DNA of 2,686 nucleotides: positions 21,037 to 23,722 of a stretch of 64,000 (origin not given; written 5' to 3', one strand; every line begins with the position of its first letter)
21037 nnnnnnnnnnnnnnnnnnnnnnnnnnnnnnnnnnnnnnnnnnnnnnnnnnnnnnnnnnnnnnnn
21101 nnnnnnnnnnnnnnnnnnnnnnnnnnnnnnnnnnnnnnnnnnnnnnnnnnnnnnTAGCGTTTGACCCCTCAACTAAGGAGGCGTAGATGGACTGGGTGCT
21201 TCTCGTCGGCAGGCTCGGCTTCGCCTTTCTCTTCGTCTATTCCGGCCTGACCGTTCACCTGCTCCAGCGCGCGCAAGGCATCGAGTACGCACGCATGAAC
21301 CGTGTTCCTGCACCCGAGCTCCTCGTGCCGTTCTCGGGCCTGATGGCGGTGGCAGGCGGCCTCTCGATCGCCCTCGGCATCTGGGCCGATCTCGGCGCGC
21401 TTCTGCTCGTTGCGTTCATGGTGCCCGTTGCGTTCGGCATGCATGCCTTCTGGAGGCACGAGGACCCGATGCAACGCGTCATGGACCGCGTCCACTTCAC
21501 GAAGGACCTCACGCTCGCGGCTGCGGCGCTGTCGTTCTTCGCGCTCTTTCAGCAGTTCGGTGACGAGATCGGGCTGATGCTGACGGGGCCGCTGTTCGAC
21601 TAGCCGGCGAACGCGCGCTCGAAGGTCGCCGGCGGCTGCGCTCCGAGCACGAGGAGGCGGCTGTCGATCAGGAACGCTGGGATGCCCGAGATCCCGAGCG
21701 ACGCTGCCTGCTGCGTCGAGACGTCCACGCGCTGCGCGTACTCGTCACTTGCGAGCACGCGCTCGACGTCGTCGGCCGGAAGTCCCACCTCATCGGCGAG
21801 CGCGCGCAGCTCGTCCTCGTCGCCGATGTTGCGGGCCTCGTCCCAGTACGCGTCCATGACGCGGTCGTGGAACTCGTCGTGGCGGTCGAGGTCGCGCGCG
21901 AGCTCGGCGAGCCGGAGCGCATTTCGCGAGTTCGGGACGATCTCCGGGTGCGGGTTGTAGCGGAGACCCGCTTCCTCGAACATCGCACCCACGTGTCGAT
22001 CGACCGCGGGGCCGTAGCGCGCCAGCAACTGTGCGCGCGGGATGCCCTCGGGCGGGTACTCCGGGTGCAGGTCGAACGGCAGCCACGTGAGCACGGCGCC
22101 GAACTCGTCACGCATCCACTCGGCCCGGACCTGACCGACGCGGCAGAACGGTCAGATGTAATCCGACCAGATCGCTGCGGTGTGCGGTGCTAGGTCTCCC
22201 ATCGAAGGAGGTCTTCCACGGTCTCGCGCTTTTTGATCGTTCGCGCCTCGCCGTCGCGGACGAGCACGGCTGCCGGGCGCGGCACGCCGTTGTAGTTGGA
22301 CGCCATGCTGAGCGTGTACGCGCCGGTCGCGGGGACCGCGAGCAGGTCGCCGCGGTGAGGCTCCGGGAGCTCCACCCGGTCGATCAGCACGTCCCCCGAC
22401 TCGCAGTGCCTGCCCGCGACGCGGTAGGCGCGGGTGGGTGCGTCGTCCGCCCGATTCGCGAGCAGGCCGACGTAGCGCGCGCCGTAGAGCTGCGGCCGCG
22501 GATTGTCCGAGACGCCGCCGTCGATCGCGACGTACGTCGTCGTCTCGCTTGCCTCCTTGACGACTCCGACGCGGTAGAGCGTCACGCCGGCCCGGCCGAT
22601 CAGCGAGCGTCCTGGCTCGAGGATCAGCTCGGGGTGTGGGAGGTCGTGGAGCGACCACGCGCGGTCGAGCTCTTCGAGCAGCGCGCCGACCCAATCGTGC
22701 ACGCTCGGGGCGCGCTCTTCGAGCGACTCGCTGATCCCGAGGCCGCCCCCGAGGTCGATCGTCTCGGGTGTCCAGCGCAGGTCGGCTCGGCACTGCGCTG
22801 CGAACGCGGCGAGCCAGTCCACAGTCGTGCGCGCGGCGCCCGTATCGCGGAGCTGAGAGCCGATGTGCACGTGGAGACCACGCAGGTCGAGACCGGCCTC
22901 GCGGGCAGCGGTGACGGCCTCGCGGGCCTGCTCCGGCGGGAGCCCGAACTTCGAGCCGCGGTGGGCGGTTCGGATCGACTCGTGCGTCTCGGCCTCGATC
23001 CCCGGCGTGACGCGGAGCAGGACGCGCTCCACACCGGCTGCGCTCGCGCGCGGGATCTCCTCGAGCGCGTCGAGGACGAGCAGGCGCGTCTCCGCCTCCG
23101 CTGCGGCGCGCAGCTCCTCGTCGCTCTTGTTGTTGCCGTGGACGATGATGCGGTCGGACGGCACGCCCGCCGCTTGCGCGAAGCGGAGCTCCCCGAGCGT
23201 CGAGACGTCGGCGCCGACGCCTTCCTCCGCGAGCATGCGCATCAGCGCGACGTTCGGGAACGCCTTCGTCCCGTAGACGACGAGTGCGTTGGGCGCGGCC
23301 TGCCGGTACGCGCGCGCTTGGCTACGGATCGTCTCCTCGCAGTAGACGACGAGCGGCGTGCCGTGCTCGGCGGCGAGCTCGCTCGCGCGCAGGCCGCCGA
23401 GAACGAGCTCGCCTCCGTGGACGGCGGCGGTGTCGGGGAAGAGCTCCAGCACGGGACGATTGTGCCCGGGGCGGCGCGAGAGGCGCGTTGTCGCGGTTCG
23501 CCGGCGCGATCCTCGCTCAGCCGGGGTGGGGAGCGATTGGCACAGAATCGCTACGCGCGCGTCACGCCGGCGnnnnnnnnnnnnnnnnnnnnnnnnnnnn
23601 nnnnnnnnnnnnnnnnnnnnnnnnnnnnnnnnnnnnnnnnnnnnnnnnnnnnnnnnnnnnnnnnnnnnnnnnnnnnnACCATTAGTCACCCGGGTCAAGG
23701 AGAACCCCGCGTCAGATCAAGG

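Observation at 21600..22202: In-frame TGA exactly replaces the first Cys of the CxxC motif of a DsbA/FrnE-like gene: candidate UxxC selenoprotein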

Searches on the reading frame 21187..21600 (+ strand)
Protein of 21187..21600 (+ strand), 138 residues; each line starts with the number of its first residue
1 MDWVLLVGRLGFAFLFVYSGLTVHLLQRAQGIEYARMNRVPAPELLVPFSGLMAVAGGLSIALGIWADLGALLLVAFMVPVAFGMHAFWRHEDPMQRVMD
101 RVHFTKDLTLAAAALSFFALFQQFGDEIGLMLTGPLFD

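Call 37: search_protein_families(library=pfam, proteins=[window:21187-21600:+], max_evalue=0.00001)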
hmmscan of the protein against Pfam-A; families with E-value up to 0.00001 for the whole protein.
window:21187-21600:+ (138 aa): 1 family
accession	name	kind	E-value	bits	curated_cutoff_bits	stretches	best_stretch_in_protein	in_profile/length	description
PF07681.17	DoxX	-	9.5e-10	39.4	23.6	1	5-87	2-85/85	DoxX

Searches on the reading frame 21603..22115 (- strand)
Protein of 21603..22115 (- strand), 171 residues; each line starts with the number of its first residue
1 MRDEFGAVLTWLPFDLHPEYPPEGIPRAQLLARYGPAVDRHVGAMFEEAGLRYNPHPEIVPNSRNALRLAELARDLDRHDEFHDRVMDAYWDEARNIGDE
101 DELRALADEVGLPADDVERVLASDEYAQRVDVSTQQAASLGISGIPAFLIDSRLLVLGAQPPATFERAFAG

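Call 65: list_cluster_members(proteins=[window:21603-22115:-, P0001, P0087])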
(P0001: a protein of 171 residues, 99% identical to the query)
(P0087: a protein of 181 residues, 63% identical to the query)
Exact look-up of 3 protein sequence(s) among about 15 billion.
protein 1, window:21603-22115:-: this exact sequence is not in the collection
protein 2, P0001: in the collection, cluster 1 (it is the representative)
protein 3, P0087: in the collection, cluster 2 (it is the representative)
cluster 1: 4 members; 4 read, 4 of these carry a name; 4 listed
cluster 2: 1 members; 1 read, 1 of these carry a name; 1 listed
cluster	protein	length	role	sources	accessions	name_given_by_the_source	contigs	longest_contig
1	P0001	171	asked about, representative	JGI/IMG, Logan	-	predicted DsbA family dithiol-disulfide isomerase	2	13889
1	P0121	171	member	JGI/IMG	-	predicted DsbA family dithiol-disulfide isomerase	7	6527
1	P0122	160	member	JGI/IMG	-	predicted DsbA family dithiol-disulfide isomerase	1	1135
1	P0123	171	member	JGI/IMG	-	predicted DsbA family dithiol-disulfide isomerase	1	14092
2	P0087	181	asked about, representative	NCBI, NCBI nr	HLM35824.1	MAG TPA: DsbA family protein [Gaiellaceae bacterium] | DsbA family protein [Gaiellaceae bacterium]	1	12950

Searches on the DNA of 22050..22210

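Call 73: search_rna_families(source=window, start=22050, end=22210, threshold=evalue, max_evalue=10)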
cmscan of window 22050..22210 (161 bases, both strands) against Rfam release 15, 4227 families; matches with E-value up to 10: 0.
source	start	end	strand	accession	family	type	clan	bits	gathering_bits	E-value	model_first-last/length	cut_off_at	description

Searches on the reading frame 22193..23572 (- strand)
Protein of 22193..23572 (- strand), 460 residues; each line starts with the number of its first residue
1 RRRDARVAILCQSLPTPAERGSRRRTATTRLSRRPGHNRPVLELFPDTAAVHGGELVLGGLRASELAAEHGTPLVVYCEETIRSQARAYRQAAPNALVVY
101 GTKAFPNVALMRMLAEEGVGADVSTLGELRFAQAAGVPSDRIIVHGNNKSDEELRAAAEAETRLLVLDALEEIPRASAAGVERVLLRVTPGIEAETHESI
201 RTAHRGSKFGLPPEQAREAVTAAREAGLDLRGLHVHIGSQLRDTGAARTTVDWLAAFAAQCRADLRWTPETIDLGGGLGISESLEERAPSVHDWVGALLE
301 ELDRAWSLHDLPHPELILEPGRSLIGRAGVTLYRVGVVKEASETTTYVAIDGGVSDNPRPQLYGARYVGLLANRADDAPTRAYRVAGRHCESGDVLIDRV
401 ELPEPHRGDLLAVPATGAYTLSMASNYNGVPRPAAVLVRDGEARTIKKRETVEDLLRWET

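Call 37: search_protein_families(library=pfam, proteins=[window:22193-23572:-], max_evalue=0.00001)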
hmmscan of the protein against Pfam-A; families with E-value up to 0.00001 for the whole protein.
window:22193-23572:- (460 aa): 2 families
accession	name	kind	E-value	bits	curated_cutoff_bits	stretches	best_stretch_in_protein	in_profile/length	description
PF02784.22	Orn_Arg_deC_N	-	8.1e-50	169.9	23.4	1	80-325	2-246/247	Pyridoxal-dependent decarboxylase, pyridoxal binding domain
PF00278.28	Orn_DAP_Arg_deC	-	3.1e-16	59.9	23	1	281-417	5-95/95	Pyridoxal-dependent decarboxylase, C-terminal sheet domain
